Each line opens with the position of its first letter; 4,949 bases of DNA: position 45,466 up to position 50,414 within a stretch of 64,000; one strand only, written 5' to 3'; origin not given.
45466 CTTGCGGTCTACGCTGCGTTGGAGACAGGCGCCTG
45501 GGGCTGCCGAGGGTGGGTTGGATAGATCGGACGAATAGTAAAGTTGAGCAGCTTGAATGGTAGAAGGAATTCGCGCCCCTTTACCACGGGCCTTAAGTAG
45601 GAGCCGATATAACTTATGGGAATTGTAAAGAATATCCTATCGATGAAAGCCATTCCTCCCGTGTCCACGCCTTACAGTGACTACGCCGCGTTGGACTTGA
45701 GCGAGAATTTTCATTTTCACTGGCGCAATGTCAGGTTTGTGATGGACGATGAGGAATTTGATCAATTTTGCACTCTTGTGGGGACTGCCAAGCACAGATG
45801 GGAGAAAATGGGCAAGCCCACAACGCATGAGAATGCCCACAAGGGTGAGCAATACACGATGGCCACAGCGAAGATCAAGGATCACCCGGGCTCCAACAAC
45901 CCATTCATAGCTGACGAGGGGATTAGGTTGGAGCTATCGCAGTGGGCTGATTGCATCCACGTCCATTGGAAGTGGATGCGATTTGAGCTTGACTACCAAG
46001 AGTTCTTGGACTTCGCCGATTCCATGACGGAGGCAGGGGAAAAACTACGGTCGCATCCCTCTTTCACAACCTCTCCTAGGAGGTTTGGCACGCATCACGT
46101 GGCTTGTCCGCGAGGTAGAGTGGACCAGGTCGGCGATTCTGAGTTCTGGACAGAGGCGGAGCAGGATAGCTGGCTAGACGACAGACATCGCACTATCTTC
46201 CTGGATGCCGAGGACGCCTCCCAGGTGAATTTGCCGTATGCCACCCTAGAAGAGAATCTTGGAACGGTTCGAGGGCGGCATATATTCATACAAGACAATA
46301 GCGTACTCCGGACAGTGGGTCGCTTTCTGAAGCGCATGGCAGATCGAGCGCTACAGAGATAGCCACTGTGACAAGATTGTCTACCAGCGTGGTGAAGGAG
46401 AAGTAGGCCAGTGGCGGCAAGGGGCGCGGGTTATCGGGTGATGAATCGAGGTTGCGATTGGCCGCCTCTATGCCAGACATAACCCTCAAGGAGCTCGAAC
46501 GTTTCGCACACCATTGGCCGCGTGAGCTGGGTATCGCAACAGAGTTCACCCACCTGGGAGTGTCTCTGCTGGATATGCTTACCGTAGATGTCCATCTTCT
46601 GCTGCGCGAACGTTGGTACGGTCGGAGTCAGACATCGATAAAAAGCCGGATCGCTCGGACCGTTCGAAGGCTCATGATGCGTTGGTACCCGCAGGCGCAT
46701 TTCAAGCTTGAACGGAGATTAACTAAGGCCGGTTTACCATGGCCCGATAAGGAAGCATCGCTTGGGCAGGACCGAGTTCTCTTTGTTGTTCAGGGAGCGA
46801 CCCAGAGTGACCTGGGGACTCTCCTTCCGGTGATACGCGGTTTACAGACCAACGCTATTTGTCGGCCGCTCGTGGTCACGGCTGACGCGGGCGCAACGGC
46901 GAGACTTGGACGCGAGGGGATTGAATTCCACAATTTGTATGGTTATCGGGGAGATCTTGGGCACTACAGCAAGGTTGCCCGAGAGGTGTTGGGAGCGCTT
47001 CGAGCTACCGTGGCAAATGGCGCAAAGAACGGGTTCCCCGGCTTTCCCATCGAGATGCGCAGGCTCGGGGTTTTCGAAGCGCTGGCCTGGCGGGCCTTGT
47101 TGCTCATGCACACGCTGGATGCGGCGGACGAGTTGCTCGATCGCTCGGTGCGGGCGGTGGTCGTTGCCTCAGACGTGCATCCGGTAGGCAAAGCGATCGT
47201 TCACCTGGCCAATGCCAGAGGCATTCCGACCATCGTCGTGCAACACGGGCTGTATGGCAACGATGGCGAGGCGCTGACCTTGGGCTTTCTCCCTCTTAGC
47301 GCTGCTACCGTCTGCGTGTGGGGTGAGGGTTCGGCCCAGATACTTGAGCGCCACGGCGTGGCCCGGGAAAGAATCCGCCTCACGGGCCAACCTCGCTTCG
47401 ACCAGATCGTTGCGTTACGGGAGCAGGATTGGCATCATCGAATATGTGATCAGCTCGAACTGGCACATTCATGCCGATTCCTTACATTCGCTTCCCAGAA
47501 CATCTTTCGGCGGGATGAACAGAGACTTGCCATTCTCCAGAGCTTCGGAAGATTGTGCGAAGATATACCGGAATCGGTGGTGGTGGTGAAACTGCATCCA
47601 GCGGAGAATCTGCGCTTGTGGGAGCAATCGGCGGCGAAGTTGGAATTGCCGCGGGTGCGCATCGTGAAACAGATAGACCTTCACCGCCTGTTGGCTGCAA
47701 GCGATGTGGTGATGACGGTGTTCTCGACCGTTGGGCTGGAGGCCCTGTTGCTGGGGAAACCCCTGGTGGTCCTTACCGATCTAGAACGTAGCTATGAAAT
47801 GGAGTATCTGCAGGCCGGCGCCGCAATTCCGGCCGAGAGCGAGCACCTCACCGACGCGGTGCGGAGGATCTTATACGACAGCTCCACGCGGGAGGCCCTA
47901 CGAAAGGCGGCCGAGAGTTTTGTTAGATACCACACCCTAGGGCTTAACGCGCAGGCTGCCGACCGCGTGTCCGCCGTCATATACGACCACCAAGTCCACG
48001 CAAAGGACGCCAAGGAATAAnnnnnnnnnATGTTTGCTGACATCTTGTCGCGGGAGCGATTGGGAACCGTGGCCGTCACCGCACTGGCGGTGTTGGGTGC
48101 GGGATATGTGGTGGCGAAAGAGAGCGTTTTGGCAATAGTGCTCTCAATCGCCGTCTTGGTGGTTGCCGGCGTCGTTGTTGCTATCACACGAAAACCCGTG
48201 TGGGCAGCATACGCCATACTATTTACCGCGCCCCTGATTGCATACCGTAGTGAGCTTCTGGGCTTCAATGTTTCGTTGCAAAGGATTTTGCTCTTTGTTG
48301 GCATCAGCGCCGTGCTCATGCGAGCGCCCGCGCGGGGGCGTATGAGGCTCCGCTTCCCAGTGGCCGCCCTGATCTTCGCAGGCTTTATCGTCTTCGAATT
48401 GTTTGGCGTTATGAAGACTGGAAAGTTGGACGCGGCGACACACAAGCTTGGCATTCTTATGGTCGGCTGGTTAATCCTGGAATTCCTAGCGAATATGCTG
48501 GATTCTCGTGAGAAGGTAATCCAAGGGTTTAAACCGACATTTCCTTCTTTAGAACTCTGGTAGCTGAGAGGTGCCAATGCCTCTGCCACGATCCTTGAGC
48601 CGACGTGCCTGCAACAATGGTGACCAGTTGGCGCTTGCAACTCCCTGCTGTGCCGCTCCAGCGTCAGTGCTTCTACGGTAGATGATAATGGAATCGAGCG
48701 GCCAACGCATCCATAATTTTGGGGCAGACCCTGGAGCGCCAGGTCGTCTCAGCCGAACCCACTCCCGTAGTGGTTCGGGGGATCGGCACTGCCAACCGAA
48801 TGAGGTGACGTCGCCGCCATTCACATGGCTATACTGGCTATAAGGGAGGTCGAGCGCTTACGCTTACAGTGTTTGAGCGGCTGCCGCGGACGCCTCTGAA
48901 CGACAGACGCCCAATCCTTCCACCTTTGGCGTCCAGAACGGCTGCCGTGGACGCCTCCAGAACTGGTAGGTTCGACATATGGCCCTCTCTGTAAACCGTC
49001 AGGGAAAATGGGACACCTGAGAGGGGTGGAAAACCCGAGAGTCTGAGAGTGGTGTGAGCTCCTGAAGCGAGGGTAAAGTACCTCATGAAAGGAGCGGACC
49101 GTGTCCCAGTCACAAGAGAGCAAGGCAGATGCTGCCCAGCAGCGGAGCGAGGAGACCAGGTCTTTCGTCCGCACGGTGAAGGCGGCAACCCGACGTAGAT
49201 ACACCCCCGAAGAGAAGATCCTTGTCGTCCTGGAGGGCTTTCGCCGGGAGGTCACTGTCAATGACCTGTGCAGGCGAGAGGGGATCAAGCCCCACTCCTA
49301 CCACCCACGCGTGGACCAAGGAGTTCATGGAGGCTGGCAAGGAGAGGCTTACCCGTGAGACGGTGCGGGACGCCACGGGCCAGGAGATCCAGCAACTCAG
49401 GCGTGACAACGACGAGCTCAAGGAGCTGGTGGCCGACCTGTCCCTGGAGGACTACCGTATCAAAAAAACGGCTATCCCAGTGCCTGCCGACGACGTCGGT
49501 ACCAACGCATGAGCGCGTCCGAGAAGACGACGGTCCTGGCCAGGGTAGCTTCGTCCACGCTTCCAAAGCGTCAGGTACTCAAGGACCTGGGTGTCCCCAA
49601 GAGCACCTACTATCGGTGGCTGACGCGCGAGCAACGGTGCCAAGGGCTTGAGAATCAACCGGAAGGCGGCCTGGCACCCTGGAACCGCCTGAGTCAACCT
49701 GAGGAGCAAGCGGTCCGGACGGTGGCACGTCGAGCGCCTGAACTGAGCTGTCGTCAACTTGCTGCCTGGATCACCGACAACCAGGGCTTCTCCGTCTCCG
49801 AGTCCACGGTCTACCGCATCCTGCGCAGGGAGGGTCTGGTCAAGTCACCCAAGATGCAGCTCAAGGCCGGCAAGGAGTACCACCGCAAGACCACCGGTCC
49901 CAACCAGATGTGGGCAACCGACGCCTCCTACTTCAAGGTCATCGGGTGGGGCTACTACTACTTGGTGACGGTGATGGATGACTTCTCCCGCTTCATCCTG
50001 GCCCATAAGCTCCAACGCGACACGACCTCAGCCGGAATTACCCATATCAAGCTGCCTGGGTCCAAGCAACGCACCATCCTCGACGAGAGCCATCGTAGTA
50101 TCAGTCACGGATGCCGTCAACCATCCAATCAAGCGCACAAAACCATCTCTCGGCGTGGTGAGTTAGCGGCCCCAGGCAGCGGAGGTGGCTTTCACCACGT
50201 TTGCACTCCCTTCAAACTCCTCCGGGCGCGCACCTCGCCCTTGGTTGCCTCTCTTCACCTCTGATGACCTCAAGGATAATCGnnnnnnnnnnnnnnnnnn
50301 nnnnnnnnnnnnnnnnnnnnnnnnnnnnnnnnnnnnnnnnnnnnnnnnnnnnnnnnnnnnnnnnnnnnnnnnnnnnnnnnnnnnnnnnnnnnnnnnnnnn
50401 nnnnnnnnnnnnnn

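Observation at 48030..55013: One Wzy-like polymerase gene shattered into four pieces by four different mobile elements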

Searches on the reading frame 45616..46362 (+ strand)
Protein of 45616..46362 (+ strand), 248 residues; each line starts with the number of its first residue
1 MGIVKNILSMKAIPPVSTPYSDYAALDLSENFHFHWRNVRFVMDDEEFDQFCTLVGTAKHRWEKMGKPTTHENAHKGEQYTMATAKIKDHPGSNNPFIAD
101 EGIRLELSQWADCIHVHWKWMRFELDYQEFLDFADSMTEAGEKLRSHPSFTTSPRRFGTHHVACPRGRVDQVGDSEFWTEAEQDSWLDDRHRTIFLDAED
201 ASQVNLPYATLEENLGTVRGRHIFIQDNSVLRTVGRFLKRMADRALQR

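Call 4: search_protein_families(library=pfam, max_evalue=0.01, proteins=[window:45616-46362:+])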
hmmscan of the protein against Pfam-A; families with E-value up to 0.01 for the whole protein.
window:45616-46362:+ (248 aa): 0 families

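Call 5: search_protein_families(library=ncbifam, max_evalue=0.01, proteins=[window:45616-46362:+])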
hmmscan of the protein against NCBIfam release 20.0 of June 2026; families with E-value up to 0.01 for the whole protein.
window:45616-46362:+ (248 aa): 0 families

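Call 18: find_encoding_contigs(protein=window:45616-46362:+, flank=10000, max_places=10)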
Protein window:45616-46362:+ (248 aa): no gene with exactly this product is on record in the collection.

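Call 44: search_protein_families(library=pfam, max_evalue=5, proteins=[window:45616-46362:+])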
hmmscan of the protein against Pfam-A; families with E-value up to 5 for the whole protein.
window:45616-46362:+ (248 aa): 1 family
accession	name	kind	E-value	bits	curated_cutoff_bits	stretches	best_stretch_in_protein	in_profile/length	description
PF20391.3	DUF6686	-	0.085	13.3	23.9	1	28-57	21-50/117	Family of unknown function (DUF6686)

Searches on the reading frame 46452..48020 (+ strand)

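Call 4: search_protein_families(library=pfam, max_evalue=0.01, proteins=[window:46452-48020:+])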
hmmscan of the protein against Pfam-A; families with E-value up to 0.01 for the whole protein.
window:46452-48020:+ (522 aa): 7 families
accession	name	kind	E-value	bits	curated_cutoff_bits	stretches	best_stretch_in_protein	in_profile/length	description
PF02350.25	Epimerase_2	-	1.5e-12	47.5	30.6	1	285-492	124-335/347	UDP-N-acetylglucosamine 2-epimerase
PF04464.20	Glyphos_transf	-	1.7e-08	34.2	22.1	1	300-508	151-363/367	CDP-Glycerol:Poly(glycerophosphate) glycerophosphotransferase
PF05159.20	Capsule_synth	-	7.2e-08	32.7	20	1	360-442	172-262/310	Capsule polysaccharide biosynthesis protein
PF20471.4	DUF6716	-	4.2e-05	23.1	27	1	339-444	171-286/342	Putative glycosyltransferase (DUF6716)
PF13692.12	Glyco_trans_1_4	-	8.3e-05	23.3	27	1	390-475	49-141/142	Glycosyl transferases group 1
PF00534.26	Glycos_transf_1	-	0.00019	21.5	26.4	1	362-488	34-170/172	Glycosyl transferases group 1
PF13439.12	Glyco_transf_4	-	0.0083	16.6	28.5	0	227-309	66-160/170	Glycosyltransferase Family 4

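Call 5: search_protein_families(library=ncbifam, max_evalue=0.01, proteins=[window:46452-48020:+])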
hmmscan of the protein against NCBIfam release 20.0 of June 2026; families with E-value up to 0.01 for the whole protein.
window:46452-48020:+ (522 aa): 4 families
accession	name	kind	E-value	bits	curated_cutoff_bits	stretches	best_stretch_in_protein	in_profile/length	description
TIGR04396.2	surf_polysacc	subfamily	1.2e-22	80.7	125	1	346-510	195-359/427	surface carbohydrate biosynthesis protein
NF046086.1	BFO_1060_trans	domain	1.2e-22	80.5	200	2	353-488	199-338/365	BFO_1060 family glycosyltransferase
TIGR00236.1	wecB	equivalog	5.9e-10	38.8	210.15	1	292-490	150-349/366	non-hydrolyzing UDP-N-acetylglucosamine 2-epimerase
NF041711.1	TagprimaseTarB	equivalog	0.0081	15.4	500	0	310-450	180-301/362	teichoic acid glycerol-phosphate primase TarB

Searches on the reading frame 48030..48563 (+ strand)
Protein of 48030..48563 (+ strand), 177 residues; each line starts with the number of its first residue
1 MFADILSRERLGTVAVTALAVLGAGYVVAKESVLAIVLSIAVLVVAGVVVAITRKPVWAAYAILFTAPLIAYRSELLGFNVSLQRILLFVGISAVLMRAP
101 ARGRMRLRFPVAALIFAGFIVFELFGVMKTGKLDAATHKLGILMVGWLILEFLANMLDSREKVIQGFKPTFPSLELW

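Call 19: find_encoding_contigs(protein=window:48030-48563:+, flank=10000, max_places=10)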
Protein window:48030-48563:+ (177 aa): no gene with exactly this product is on record in the collection.

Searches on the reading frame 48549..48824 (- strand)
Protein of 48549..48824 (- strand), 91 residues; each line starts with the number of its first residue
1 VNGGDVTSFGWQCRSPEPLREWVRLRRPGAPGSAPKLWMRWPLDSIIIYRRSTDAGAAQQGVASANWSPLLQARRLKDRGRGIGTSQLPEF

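Call 44: search_protein_families(library=pfam, max_evalue=5, proteins=[window:48549-48824:-])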
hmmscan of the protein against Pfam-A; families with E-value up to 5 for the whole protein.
window:48549-48824:- (91 aa): 0 families
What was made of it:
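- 48534..48989 (+): Captured DNA, part 1: the left 456 bp of an unnamed element 'X'. Its terminus resembles the IS1380 left end. It has no detectable coding function. Call 44: no Pfam hit.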

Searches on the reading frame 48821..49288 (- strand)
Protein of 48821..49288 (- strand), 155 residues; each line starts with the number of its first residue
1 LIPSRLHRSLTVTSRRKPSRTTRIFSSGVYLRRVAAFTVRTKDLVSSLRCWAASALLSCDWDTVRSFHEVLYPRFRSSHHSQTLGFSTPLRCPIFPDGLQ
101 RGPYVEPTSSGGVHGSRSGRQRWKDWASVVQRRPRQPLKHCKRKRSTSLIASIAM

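Call 44: search_protein_families(library=pfam, max_evalue=5, proteins=[window:48821-49288:-])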
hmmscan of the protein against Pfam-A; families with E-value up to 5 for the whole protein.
window:48821-49288:- (155 aa): 0 families

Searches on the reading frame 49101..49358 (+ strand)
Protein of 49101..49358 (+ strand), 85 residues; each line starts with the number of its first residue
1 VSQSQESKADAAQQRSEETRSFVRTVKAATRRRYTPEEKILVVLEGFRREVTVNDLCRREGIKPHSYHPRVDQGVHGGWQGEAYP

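Call 4: search_protein_families(library=pfam, max_evalue=0.01, proteins=[window:49101-49358:+])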
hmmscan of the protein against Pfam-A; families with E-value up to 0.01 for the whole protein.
window:49101-49358:+ (85 aa): 1 family
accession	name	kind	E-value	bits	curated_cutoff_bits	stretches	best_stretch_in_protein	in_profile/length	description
PF01527.26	HTH_Tnp_1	-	1.2e-06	29.1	24.1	1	30-67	3-40/75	Transposase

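Call 5: search_protein_families(library=ncbifam, max_evalue=0.01, proteins=[window:49101-49358:+])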
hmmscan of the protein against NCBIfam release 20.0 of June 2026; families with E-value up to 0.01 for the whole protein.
window:49101-49358:+ (85 aa): 1 family
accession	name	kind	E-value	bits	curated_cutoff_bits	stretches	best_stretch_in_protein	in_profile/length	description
NF047595.1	IS66_ISRel24_TnpA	equivalog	2.3e-05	25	74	1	31-64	2-35/113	IS66-like element accessory protein TnpA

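Call 59: find_encoding_contigs(protein=window:49101-49358:+, flank=5000, max_places=10)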
Protein window:49101-49358:+ (85 aa): 2 contigs read that carry it; 2 places shown.
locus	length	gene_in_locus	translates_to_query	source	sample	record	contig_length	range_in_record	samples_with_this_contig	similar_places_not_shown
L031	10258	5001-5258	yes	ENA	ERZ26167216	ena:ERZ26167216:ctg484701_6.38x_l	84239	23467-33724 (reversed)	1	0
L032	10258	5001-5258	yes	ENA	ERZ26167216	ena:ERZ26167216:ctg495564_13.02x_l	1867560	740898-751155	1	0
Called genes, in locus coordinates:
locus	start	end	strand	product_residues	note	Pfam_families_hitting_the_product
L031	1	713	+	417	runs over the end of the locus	PF13433:Peripla_BP_5, PF13458:Peripla_BP_6, PF01094:ANF_receptor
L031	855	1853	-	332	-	PF02653:BPD_transp_2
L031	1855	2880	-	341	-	PF02653:BPD_transp_2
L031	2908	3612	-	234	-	PF00005:ABC_tran, PF02463:SMC_N (weak), PF13304:AAA_21 (faint)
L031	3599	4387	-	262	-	PF02463:SMC_N (faint), PF00005:ABC_tran, PF13304:AAA_21 (faint), PF12399:BCA_ABC_TP_C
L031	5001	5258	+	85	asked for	PF01527:HTH_Tnp_1 (weak)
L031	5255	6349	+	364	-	PF13384:HTH_23 (faint), PF13565:HTH_32, PF01498:HTH_Tnp_Tc3_2 (weak), PF00665:rve, PF13683:rve_3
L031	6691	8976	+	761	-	PF04402:SIMPL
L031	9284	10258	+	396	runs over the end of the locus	PF07508:Recombinase, PF13408:Zn_ribbon_recom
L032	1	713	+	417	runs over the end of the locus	PF13433:Peripla_BP_5 (weak), PF13458:Peripla_BP_6, PF01094:ANF_receptor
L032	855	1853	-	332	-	PF02653:BPD_transp_2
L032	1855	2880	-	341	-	PF02653:BPD_transp_2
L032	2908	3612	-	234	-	PF00005:ABC_tran, PF02463:SMC_N (weak), PF13304:AAA_21 (faint)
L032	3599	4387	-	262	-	PF02463:SMC_N (faint), PF00005:ABC_tran, PF13304:AAA_21 (faint), PF12399:BCA_ABC_TP_C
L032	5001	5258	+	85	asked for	PF01527:HTH_Tnp_1 (weak)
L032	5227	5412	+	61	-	-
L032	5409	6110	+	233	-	PF13384:HTH_23 (faint), PF13565:HTH_32, PF01498:HTH_Tnp_Tc3_2 (weak), PF00665:rve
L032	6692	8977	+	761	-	PF04402:SIMPL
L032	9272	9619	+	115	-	PF00903:Glyoxalase (weak)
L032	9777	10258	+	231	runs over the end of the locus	PF21321:HTH_66 (weak), PF04255:DUF433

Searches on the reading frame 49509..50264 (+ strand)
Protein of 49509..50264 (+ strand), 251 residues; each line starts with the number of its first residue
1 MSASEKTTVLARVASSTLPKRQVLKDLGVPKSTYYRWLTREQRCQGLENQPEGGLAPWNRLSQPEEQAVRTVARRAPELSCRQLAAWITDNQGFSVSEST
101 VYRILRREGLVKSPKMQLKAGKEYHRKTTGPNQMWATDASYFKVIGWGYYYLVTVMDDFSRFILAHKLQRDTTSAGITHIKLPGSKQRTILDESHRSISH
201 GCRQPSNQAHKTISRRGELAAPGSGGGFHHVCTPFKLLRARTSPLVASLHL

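Call 4: search_protein_families(library=pfam, max_evalue=0.01, proteins=[window:49509-50264:+])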
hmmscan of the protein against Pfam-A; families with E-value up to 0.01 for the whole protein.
window:49509-50264:+ (251 aa): 12 families
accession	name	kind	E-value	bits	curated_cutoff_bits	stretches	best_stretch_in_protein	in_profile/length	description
PF13565.12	HTH_32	-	3.1e-14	53.7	33.7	1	33-105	1-73/73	Homeodomain-like domain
PF00665.32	rve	-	1.7e-09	38.3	32.6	1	129-179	2-53/102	Integrase core domain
PF13384.12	HTH_23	-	1e-07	32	24.6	1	18-47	18-49/50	Homeodomain-like domain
PF01498.24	HTH_Tnp_Tc3_2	-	6.5e-07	30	31.5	1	69-112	4-46/72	Transposase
PF13551.12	HTH_29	-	0.00013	22.4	28.1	0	20-67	15-64/64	Winged helix-turn helix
PF13592.12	HTH_33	-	0.00044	20.2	25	1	80-111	6-37/60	Winged helix-turn helix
PF13276.12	HTH_21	-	0.0012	19.5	28.1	1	69-113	10-55/60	HTH-like domain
PF13560.12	HTH_31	-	0.0026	18.5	27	0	73-111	9-42/64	Helix-turn-helix domain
PF02796.21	HTH_7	-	0.0026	18.3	23.8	0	94-106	31-43/45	Helix-turn-helix domain of resolvase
PF04218.19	CENP-B_N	-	0.007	16.4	21.2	0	12-41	18-46/53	CENP-B N-terminal DNA-binding domain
PF13022.12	HTH_Tnp_1_2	-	0.0085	16.6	27.9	0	17-42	26-51/122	Helix-turn-helix of insertion element transposase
PF13518.12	HTH_28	-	0.0086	16.6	25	0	6-51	2-48/52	Helix-turn-helix domain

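Call 5: search_protein_families(library=ncbifam, max_evalue=0.01, proteins=[window:49509-50264:+])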
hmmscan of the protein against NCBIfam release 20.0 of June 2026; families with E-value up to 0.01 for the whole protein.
window:49509-50264:+ (251 aa): 4 families
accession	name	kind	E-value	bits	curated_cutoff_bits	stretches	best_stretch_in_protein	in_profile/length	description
NF033577.2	transpos_IS481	equivalog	4.3e-26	92.1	224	1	7-174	3-171/284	IS481 family transposase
NF033516.0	transpos_IS3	equivalog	1.2e-22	80.7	160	1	9-174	92-257/369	IS3 family transposase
NF033545.0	transpos_IS630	equivalog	5e-12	45.9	100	1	15-111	10-111/299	IS630 family transposase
NF033594.2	transpos_ISNCY_2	equivalog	2.4e-07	30.3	250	1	9-178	2-175/368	ISNCY family transposase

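Call 33: find_encoding_contigs(protein=window:49509-50264:+, flank=6000, max_places=10)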
Protein window:49509-50264:+ (251 aa): no gene with exactly this product is on record in the collection.

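Call 58: list_cluster_members(proteins=[window:49509-50264:+, window:49101-49358:+, window:49222-49512:+, window:49268-49651:+, window:48549-48824:-, window:48821-49288:-, window:48838-49188:-, window:50283-51638:-, window:39700-40560:+, window:40557-41468:+])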
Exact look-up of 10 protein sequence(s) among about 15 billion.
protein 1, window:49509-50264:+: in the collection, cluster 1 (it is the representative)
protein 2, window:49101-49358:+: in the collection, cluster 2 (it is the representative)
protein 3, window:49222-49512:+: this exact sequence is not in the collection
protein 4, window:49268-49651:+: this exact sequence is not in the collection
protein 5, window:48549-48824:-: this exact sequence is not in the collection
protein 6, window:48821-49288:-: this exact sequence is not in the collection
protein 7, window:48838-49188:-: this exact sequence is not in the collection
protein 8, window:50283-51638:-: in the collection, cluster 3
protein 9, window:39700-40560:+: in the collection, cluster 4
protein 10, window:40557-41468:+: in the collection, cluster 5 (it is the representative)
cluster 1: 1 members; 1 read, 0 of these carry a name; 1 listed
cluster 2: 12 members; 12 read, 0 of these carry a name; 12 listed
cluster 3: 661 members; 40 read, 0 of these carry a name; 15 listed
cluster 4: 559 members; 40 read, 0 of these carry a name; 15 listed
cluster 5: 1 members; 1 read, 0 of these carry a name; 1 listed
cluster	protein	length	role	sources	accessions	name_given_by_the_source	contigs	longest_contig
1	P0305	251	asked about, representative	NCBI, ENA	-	-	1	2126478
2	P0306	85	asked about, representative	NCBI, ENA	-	-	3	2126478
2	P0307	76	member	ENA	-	-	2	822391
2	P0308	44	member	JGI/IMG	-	-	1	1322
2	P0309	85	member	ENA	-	-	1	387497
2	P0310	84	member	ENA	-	-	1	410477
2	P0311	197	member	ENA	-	-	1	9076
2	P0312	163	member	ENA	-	-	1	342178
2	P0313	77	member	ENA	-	-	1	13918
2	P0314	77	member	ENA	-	-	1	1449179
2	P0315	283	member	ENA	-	-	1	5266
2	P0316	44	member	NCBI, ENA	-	-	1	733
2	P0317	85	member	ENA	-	-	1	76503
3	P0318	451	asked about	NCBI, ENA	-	-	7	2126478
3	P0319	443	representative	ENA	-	-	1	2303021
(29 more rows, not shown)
